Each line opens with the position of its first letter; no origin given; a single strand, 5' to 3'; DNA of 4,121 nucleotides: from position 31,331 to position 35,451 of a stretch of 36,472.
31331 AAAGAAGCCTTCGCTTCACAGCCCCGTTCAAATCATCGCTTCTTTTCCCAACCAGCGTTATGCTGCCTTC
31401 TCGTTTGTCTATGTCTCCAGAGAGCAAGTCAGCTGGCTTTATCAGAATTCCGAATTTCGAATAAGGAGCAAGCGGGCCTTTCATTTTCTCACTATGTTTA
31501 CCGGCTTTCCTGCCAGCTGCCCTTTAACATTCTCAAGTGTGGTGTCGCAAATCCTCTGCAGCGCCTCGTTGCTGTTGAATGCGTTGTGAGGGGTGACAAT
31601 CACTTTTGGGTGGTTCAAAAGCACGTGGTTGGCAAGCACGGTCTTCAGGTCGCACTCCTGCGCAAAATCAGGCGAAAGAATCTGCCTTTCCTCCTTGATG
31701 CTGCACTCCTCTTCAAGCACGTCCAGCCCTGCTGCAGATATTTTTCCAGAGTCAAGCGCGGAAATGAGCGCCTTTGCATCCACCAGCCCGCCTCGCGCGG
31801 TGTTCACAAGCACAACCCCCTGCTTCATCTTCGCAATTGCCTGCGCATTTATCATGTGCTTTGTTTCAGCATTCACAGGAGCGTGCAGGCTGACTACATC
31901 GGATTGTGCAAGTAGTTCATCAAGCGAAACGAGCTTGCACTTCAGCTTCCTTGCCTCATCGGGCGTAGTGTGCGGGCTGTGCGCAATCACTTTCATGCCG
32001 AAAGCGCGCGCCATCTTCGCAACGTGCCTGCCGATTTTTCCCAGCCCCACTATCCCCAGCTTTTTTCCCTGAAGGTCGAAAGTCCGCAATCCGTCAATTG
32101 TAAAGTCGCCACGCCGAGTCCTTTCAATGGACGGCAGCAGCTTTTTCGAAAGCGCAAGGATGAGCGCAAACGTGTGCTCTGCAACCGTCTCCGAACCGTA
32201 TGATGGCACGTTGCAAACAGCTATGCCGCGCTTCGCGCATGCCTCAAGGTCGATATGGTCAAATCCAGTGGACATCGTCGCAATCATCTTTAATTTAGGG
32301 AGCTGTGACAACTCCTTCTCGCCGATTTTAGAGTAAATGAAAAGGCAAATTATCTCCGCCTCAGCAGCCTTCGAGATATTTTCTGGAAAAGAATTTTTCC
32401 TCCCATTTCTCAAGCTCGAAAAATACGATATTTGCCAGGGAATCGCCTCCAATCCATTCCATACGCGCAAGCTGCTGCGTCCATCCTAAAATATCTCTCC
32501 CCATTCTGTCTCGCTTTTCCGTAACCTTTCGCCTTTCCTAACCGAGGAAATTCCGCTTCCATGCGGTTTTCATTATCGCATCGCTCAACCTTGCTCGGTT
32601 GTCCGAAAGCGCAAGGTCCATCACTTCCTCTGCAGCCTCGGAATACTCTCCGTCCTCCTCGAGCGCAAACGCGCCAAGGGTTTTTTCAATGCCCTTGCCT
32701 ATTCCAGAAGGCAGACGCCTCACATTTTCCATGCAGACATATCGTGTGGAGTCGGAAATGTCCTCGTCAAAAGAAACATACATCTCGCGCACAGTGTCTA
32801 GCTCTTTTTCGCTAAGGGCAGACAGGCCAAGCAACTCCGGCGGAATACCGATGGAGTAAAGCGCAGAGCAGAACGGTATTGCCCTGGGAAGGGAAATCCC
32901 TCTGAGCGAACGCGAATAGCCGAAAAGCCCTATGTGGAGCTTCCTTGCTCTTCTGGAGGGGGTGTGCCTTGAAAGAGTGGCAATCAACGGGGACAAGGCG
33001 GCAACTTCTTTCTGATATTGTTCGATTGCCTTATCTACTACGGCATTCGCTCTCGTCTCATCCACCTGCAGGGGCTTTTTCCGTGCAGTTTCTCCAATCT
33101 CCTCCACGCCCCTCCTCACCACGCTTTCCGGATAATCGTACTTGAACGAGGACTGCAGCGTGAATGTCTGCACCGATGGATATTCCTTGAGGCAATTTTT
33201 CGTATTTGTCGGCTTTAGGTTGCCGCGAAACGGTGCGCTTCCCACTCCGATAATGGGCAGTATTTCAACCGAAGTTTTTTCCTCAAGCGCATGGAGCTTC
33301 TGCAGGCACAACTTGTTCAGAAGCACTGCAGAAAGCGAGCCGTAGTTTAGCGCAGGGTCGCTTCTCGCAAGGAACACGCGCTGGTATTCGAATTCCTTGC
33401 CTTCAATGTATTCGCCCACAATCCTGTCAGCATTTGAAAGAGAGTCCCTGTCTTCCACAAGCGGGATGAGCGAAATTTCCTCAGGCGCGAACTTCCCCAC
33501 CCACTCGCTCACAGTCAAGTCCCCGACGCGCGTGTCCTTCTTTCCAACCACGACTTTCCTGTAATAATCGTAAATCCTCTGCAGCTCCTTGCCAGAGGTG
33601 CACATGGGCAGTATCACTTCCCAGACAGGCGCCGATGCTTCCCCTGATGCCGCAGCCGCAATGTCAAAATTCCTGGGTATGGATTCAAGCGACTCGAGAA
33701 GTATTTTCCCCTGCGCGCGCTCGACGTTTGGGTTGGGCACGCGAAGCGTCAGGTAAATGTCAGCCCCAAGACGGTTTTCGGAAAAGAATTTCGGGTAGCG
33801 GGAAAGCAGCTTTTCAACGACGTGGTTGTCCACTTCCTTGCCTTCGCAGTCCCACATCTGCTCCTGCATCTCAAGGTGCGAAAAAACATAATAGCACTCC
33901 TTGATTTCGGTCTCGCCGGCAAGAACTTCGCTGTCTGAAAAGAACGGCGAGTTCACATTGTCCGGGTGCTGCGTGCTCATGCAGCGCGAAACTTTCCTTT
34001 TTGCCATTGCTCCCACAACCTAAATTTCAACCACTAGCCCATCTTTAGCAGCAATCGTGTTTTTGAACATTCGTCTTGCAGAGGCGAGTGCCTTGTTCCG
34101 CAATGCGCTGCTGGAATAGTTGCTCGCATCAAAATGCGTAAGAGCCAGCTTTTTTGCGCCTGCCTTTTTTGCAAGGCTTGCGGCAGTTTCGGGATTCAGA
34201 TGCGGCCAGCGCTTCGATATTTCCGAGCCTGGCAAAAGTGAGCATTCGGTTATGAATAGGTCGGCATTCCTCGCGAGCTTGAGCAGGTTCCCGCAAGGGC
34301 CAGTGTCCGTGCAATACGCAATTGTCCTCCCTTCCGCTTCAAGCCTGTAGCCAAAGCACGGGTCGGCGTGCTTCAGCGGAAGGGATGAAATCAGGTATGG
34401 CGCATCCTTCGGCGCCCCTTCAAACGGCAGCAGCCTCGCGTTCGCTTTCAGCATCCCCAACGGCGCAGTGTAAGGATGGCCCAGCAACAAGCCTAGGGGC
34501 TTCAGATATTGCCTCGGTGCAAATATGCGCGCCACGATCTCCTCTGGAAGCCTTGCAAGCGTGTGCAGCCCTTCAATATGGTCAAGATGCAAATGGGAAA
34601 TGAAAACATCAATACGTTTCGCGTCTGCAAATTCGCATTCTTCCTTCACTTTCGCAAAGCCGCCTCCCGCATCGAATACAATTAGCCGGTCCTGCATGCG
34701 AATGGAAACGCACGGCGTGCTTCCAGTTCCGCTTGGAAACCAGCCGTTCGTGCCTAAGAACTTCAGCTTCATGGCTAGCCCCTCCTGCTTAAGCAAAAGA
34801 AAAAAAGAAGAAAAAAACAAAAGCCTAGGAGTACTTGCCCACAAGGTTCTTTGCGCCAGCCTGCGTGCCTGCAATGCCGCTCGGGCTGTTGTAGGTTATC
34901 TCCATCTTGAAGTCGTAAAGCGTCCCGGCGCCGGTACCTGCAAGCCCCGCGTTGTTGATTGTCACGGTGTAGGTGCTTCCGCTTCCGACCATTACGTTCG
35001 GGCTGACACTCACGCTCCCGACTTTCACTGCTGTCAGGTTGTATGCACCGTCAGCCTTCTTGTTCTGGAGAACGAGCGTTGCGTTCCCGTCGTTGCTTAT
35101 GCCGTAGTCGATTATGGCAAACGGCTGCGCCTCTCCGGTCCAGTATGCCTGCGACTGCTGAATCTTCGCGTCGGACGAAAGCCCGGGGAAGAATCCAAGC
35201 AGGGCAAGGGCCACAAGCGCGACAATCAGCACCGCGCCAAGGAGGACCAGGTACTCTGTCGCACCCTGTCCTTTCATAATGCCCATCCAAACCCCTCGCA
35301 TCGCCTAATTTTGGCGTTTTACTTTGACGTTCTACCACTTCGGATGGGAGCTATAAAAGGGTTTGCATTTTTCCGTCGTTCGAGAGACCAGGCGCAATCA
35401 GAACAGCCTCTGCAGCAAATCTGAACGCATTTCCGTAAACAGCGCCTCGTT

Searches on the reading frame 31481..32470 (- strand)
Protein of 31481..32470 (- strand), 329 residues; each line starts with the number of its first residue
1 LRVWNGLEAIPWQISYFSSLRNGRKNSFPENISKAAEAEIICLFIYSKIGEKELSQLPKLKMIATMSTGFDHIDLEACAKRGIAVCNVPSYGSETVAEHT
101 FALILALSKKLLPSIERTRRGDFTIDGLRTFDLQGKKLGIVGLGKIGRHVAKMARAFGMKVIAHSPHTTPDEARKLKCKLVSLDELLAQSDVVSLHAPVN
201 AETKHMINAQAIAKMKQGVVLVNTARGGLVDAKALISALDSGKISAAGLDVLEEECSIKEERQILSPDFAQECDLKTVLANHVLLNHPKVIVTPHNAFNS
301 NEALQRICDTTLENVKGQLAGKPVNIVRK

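Call 18: search_protein_families(library=pfam, proteins=[window:31481-32470:-], max_evalue=0.01)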
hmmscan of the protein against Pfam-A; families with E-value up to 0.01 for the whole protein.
window:31481-32470:- (329 aa): 6 families
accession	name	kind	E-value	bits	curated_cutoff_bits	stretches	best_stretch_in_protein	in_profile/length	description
PF02826.25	2-Hacid_dh_C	-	1.8e-60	203.8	25.1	1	101-297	1-178/178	D-isomer specific 2-hydroxyacid dehydrogenase, NAD binding domain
PF00389.36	2-Hacid_dh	-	6.1e-30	104.1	24.6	1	30-324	32-129/134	D-isomer specific 2-hydroxyacid dehydrogenase, catalytic domain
PF07991.19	KARI_N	-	1.7e-05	24.9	20.6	1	133-222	2-92/165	Acetohydroxy acid isomeroreductase, NADPH-binding domain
PF03446.21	NAD_binding_2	-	0.00035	21.1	21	1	137-244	1-112/161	NAD binding domain of 6-phosphogluconate dehydrogenase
PF13241.12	NAD_binding_7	-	0.00066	20.7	22.1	1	131-225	3-92/104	Putative NAD(P)-binding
PF00670.27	AdoHcyase_NAD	-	0.0068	17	27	0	133-224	21-109/162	S-adenosyl-L-homocysteine hydrolase, NAD binding domain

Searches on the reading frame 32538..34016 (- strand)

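Call 18: search_protein_families(library=pfam, proteins=[window:32538-34016:-], max_evalue=0.01)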
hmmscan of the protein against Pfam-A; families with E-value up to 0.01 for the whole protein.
window:32538-34016:- (492 aa): 1 family
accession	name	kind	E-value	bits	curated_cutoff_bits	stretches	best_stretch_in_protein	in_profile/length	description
PF14010.12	PEPcase_2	-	8.9e-176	585.7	25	1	9-492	1-493/493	Phosphoenolpyruvate carboxylase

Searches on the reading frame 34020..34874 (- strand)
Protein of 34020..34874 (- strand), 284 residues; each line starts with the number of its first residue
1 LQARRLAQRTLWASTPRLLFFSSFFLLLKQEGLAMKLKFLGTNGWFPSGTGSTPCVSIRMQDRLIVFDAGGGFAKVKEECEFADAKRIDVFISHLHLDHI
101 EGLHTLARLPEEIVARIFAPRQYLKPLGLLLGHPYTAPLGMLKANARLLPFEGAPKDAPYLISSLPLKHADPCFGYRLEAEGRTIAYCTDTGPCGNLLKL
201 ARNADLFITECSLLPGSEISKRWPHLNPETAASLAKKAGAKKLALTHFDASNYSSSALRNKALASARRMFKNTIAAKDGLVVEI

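Call 18: search_protein_families(library=pfam, proteins=[window:34020-34874:-], max_evalue=0.01)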
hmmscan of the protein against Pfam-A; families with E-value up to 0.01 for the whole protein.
window:34020-34874:- (284 aa): 2 families
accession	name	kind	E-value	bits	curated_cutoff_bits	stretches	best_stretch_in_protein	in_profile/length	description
PF12706.13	Lactamase_B_2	-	4.8e-20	72.5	27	1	65-248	3-200/200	Beta-lactamase superfamily domain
PF00753.33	Lactamase_B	-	0.00012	22.5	22.7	1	51-109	4-66/196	Metallo-beta-lactamase superfamily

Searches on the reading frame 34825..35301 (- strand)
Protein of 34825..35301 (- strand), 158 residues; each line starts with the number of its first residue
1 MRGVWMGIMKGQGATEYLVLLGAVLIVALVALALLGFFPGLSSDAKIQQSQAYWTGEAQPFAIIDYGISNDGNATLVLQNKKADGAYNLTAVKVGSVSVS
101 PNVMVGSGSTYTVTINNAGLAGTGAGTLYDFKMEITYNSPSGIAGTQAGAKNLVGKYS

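Call 18: search_protein_families(library=pfam, proteins=[window:34825-35301:-], max_evalue=0.01)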
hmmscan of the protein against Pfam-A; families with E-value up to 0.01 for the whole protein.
window:34825-35301:- (158 aa): 1 family
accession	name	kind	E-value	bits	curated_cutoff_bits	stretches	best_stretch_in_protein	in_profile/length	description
PF04021.17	Class_IIIsignal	-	0.0002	21.6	23.7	1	10-32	2-24/27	Class III signal peptide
